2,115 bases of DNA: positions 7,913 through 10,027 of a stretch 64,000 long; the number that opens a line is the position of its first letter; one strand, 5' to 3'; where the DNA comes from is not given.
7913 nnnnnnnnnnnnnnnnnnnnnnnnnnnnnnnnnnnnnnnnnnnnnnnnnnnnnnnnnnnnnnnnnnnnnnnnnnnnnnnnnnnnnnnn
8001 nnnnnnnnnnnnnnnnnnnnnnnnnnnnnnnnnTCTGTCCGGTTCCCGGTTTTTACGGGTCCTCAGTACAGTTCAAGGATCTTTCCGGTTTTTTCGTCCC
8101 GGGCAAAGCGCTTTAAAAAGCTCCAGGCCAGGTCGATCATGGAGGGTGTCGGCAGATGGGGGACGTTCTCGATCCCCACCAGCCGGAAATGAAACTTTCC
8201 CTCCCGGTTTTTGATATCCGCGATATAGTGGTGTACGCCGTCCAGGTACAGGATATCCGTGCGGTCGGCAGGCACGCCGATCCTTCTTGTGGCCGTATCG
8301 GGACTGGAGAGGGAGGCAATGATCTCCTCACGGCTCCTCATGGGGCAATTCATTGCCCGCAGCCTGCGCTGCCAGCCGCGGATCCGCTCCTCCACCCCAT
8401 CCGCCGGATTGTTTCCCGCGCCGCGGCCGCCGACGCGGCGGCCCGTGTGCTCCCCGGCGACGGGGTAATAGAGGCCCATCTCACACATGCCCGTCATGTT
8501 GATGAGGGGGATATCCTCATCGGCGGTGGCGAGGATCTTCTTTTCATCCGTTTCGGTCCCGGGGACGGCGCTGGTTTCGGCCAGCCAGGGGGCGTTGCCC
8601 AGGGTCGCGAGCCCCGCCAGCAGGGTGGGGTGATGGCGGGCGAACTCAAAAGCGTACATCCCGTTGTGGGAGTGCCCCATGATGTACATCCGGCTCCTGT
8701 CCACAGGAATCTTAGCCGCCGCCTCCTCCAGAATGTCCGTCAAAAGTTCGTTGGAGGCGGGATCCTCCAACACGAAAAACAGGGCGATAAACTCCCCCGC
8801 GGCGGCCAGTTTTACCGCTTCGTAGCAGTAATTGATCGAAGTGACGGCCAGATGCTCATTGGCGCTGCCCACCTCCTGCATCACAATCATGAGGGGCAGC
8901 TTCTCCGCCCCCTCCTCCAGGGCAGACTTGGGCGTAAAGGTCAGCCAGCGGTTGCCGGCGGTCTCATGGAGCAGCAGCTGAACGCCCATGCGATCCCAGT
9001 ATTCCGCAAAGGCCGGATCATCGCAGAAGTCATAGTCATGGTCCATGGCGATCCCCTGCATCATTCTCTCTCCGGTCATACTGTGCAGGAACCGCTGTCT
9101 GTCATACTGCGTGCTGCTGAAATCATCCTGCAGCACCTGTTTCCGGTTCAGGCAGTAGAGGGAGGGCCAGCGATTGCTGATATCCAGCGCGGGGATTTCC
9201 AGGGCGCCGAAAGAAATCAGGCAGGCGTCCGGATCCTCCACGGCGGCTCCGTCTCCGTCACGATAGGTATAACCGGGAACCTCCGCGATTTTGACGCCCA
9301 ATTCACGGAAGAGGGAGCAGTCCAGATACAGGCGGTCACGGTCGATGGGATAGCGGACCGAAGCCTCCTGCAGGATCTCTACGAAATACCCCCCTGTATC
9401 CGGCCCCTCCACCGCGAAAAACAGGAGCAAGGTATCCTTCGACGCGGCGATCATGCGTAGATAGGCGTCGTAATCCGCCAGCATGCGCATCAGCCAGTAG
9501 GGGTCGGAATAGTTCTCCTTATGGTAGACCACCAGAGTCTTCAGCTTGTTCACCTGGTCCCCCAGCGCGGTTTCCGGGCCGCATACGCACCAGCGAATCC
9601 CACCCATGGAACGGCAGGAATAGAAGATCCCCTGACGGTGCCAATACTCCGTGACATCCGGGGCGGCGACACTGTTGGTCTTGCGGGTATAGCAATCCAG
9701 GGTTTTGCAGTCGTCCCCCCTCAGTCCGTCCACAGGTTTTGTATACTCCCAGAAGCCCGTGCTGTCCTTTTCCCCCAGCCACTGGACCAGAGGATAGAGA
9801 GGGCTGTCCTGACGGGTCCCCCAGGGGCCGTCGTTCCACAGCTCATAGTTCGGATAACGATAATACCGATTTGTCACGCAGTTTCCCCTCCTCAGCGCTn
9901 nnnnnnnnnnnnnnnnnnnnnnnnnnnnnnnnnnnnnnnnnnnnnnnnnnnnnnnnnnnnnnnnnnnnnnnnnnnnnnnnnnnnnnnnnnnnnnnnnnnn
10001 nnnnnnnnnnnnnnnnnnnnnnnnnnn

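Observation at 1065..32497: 31-kb single-strand hydrolase cluster with its own importer and two ROK regulators: candidate uncharacterised catabolic system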

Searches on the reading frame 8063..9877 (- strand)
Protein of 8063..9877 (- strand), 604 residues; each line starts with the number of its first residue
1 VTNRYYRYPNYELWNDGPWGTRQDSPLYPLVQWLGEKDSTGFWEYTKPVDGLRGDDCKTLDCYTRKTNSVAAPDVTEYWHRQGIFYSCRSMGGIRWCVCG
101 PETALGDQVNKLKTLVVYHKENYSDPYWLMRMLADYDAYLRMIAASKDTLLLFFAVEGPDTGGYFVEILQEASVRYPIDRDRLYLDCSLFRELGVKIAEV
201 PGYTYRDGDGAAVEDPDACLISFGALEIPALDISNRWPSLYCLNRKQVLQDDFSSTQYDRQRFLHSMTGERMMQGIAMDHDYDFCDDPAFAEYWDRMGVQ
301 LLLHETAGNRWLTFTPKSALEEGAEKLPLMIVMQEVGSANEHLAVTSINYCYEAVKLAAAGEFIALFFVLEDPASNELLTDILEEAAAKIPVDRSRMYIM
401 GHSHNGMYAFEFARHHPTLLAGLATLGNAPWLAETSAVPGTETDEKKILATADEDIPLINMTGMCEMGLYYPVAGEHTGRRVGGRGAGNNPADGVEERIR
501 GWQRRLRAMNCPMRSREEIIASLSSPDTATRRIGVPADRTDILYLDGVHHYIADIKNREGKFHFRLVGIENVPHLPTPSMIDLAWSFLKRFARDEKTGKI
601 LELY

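Call 3: search_protein_families(library=pfam, proteins=[window:8063-9877:-], max_evalue=0.01)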
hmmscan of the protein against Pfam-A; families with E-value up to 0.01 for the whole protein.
window:8063-9877:- (604 aa): 0 families

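Call 7: search_protein_families(library=ncbifam, proteins=[window:8063-9877:-], max_evalue=0.01)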
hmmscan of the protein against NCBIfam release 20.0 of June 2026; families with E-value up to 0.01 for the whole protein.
window:8063-9877:- (604 aa): 1 family
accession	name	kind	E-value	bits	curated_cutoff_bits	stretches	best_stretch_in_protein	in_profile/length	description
NF050058.1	e_dPHAscl_type1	hypoth_equivalog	4.5e-05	23.1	150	1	377-430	86-139/276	extracellular catalytic domain type 1 short-chain-length polyhydroxyalkanoate depolymerase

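Call 8: search_solved_structures(query=window:8063-9877:-, max_evalue=1)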
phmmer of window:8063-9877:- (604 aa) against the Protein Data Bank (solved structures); distinct sequences matched with E-value up to 1: 9.
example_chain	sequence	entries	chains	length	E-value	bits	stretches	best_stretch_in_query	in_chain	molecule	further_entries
3wyd_A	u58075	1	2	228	0.0022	19.3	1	372-427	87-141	LC-Est1C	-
7dq9_A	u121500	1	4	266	0.027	15.7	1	369-431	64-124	Predicted hydrolases or acyltransferases (Alpha/beta hydrolase superfamily)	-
7yvt_A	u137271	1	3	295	0.091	14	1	377-432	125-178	S-formylglutathione hydrolase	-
7ykq_A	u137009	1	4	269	0.12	13.6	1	383-434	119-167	Triacylglycerol lipase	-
9o9w_A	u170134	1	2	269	0.27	12.4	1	383-441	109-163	poly(ethylene terephthalate) hydrolase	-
6ky5_A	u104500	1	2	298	0.31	12.2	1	391-437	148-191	PET hydrolase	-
8a2c_A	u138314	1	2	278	0.38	11.9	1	382-439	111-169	PET40 S178A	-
9pm2_A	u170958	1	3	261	0.5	11.5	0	387-431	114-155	Poly(ethylene terephthalate) hydrolase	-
5ct8_A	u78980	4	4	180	0.55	11.4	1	373-451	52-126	Quadruple mutant lipase A | Esterase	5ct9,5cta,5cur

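Call 10: find_encoding_contigs(protein=window:8063-9877:-, flank=10000, max_places=6)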
Protein window:8063-9877:- (604 aa): 5 contigs read that carry it; 3 places shown.
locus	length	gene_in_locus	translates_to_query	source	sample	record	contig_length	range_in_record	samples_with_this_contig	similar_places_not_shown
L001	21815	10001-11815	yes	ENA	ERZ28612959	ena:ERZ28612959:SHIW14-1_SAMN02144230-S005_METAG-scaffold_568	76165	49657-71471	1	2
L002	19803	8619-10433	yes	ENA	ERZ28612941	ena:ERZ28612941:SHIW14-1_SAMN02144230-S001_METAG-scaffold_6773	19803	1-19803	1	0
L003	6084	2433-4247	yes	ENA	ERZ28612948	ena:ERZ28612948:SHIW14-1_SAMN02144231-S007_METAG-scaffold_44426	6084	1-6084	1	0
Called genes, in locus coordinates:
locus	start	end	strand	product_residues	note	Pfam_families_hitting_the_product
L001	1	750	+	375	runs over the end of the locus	PF10282:Lactonase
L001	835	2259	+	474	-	-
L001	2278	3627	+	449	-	-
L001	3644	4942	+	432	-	-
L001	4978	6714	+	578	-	PF00753:Lactamase_B, PF19583:ODP (faint), PF00753:Lactamase_B (weak)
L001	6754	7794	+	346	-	PF08240:ADH_N, PF16912:Glu_dehyd_C, PF02254:TrkA_N (faint), PF00107:ADH_zinc_N, PF13602:ADH_zinc_N_2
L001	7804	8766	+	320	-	PF00294:PfkB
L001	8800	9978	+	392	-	PF00155:Aminotran_1_2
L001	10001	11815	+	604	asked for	-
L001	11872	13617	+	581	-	-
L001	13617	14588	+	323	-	PF00248:Aldo_ket_red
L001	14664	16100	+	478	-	PF04734:Ceramidase_alk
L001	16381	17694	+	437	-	PF05697:Trigger_N, PF00254:FKBP_C, PF05698:Trigger_C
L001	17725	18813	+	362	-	-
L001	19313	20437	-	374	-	PF04055:Radical_SAM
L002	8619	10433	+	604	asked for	-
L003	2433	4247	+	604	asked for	-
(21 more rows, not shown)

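Call 11: find_homologous_proteins(query=window:8063-9877:-)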
Query window:8063-9877:- (604 aa): 73 proteins with E <= 0.001 among 8000 candidates.
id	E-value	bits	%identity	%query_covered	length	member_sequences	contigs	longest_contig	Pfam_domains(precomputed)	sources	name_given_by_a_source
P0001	0.0e+0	1436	100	100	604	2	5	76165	-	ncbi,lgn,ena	-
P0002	2.7e-256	870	60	100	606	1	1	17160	-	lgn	-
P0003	3.9e-255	866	61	100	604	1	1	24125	-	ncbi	ncbi:MAG: hypothetical protein ACI3VB_09930 [Oscillospiraceae bacterium]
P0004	3.2e-193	661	49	100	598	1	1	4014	-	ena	-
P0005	4.3e-172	592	45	100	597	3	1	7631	-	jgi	jgi:hypothetical protein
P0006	1.3e-171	590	45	100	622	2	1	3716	-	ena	-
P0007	2.5e-171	589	45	100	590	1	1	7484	-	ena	-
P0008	8.3e-171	587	44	100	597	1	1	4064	-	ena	-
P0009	7.5e-170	584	45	100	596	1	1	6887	-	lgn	-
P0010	4.4e-168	578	45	99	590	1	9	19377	-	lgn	-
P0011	5.2e-168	578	43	100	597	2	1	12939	-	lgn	-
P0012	6.3e-167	574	46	99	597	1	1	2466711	-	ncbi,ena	-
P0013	2.2e-165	569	44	100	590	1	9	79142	-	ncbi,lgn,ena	-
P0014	4.8e-165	568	44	100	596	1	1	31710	-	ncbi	-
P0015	5.1e-162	558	43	100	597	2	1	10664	-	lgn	-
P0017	3.1e-158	546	42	100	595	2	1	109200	-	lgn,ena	-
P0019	3.6e-156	539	43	100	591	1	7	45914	-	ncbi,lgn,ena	-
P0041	7.1e-125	436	38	100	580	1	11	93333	-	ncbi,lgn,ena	-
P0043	8.3e-123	429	39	99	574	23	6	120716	-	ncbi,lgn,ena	-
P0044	1.4e-122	428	37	100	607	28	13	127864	-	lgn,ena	-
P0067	3.9e-101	357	34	100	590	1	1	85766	-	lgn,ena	-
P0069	4.5e-95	337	34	100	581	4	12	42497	-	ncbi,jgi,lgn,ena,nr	ncbi:MAG: hypothetical protein E7233_02795 [Lachnospiraceae bacterium]|nr:hypothetical protein [Lach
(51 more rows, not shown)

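Call 13: find_encoding_contigs(protein=P0012, flank=10000, max_places=2)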
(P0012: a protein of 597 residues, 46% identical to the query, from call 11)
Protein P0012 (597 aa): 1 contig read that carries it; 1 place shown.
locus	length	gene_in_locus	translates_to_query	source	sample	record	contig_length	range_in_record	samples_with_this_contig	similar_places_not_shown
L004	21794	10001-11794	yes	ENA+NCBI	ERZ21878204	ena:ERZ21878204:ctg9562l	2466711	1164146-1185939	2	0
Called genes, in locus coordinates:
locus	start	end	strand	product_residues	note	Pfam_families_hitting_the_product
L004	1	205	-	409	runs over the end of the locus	PF12832:MFS_1_like, PF00083:Sugar_tr (weak), PF07690:MFS_1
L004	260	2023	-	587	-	-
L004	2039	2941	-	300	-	-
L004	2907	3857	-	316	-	PF00392:GntR, PF08279:HTH_11 (faint), PF07702:UTRA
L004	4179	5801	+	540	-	PF00496:SBP_bac_5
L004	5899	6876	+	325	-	PF19300:BPD_transp_1_N, PF00528:BPD_transp_1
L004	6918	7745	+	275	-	PF00528:BPD_transp_1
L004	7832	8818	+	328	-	PF00005:ABC_tran, PF13304:AAA_21, PF08352:oligo_HPY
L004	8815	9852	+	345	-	PF00005:ABC_tran, PF08352:oligo_HPY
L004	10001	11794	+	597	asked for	-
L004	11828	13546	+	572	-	PF00753:Lactamase_B, PF19583:ODP (faint), PF00753:Lactamase_B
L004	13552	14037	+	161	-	-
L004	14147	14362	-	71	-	PF14384:BrnA_antitoxin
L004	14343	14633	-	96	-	PF04365:BrnT_toxin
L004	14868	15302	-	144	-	PF13673:Acetyltransf_10, PF00583:Acetyltransf_1, PF13508:Acetyltransf_7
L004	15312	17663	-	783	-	PF16875:Glyco_hydro_36N, PF02065:Melibiase, PF01055:Glyco_hydro_31_2nd (faint), PF16874:Glyco_hydro_36C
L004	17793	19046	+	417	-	-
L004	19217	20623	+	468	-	PF04715:, PF00425:Chorismate_bind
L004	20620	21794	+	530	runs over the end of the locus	PF00117:GATase, PF07722:Peptidase_C26, PF02885:Glycos_trans_3N, PF00591:Glycos_transf_3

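Call 14: find_encoding_contigs(protein=P0044, flank=10000, max_places=2)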
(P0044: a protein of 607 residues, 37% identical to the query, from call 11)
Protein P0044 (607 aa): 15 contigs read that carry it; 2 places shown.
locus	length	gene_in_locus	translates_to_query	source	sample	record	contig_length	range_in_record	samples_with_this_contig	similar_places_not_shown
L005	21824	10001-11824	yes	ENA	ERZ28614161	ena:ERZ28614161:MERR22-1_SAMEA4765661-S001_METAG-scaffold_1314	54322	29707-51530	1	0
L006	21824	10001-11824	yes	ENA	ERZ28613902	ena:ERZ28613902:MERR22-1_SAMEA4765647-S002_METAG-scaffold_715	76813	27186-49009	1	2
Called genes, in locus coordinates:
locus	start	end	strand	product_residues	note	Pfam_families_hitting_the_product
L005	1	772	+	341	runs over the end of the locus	PF08240:ADH_N, PF00107:ADH_zinc_N, PF13602:ADH_zinc_N_2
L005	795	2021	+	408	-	PF05977:MFS_3 (faint), PF07690:MFS_1, PF12832:MFS_1_like (weak), PF07690:MFS_1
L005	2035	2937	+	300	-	PF04794:YdjC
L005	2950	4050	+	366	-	-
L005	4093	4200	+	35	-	-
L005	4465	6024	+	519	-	PF00496:SBP_bac_5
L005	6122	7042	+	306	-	PF19300:BPD_transp_1_N, PF00528:BPD_transp_1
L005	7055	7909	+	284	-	PF12911:OppC_N, PF00528:BPD_transp_1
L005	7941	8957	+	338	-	PF00005:ABC_tran, PF13304:AAA_21, PF08352:oligo_HPY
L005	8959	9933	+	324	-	PF00005:ABC_tran, PF08352:oligo_HPY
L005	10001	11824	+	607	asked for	-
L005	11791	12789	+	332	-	PF00248:Aldo_ket_red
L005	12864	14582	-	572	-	PF00753:Lactamase_B, PF23023:Anti-Pycsar_Apyc1 (faint), PF19583:ODP (faint), PF00753:Lactamase_B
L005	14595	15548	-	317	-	PF00389:2-Hacid_dh, PF03446:NAD_binding_2 (faint), PF02826:2-Hacid_dh_C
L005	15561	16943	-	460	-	PF01554:MatE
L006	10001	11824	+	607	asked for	-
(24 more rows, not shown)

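Call 15: find_encoding_contigs(protein=P0069, flank=10000, max_places=2)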
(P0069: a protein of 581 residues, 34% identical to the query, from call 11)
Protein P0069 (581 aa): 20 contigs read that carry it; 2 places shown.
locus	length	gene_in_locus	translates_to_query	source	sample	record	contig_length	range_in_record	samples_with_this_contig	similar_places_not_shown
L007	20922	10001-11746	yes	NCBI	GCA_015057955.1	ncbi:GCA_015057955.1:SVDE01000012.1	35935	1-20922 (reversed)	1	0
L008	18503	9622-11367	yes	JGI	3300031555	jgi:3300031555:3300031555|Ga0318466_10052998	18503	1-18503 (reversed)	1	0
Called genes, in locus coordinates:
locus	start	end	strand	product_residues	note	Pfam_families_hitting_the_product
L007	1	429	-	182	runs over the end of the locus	PF10112:Halogen_Hydrol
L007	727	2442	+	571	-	PF00496:SBP_bac_5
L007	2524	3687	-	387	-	PF04055:Radical_SAM, PF13186:SPASM (weak)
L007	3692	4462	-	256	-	PF01738:DLH, PF08840:BAAT_C (faint)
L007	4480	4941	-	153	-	-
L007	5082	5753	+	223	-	-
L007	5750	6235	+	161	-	-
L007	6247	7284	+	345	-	PF00753:Lactamase_B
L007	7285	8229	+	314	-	PF00753:Lactamase_B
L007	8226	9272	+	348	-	PF00150:Cellulase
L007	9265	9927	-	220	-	PF01746:tRNA_m1G_MT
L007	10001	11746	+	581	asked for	-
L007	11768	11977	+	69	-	-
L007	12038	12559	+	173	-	-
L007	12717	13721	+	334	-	PF00710:Asparaginase, PF17763:Asparaginase_C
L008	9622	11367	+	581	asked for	-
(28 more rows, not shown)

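Call 23: find_related_loci(query=A2, collection=genome_contigs, flank=10000)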
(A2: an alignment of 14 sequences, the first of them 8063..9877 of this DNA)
Query A2 (604 aa) in genome_contigs; peptide patterns used: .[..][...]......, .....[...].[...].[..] (x = any residue, [..] = any of these).
113 stretches matched a pattern; 11 encode a relative of the query (tblastn E <= 1e-3); 11 distinct loci.
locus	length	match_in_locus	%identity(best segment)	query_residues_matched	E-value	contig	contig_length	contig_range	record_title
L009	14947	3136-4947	61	1-604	0e+0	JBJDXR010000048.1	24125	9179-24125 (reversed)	MAG: Oscillospiraceae bacterium isolate LOHA20_bin.045 NODE_931_length_24125_cov_8.015455, whole genome shotgun sequence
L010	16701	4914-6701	45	1-603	4e-174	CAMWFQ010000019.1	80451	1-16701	MAG TPA_asm: uncultured Lachnospiraceae bacterium isolate SRR13528209_bin.12_metawrap_v1.3_MAG genome assembly, contig:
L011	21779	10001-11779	46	6-604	1e-172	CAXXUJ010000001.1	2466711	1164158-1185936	MAG: Sphaerochaetaceae bacterium isolate 4f0ff973-23aa-446c-b11c-24bc849d3bd2 genome assembly, contig: contig_1, whole g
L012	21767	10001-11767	44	2-603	8e-170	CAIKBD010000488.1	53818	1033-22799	MAG: uncultured Anaerolineales bacterium isolate LaPlata-a_bin-0606 genome assembly, contig: bin-0606:488/530, whole gen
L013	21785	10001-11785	43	3-603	1e-163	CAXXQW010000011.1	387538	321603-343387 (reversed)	MAG: Oceanispirochaeta sp. isolate 2ccd7f7f-6acc-48f9-80b7-4dc698a3fb62 genome assembly, contig: contig_11, whole genome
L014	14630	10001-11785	43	3-603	2e-163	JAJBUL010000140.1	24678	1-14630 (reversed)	MAG: Clostridiales bacterium isolate U_127004 U_127004=NODE_408_length_24678_cov_7.268123, whole genome shotgun sequence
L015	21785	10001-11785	41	5-604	3e-153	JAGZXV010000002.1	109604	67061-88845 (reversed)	MAG: Clostridiaceae bacterium isolate L2_013_000G1_dasL2_013_000G1_metabat.metabat.107 L2_013_000G1_scaffold_168, whole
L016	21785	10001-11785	40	5-604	4e-152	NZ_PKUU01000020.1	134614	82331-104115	Clostridium sp. chh4-2 Scaffold20, whole genome shotgun sequence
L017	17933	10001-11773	40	3-603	2e-139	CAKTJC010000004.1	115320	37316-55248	MAG: uncultured Oscillospiraceae bacterium isolate REFINED_METABAT215_TOP10_CONTIGS_1500_ASSEMBLY_K77_MERGED__Hadza_MoBi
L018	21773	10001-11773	37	1-603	3e-124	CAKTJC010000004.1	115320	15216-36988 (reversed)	MAG: uncultured Oscillospiraceae bacterium isolate REFINED_METABAT215_TOP10_CONTIGS_1500_ASSEMBLY_K77_MERGED__Hadza_MoBi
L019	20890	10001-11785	42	5-604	3e-157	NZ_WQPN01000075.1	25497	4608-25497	Clostridium sp. MCC353 NODE_92_length_25417_cov_56.364758, whole genome shotgun sequence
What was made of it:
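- The module also occurs in river-sediment, marine-type spirochaete, Hadza and infant gut genomes (call 23).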
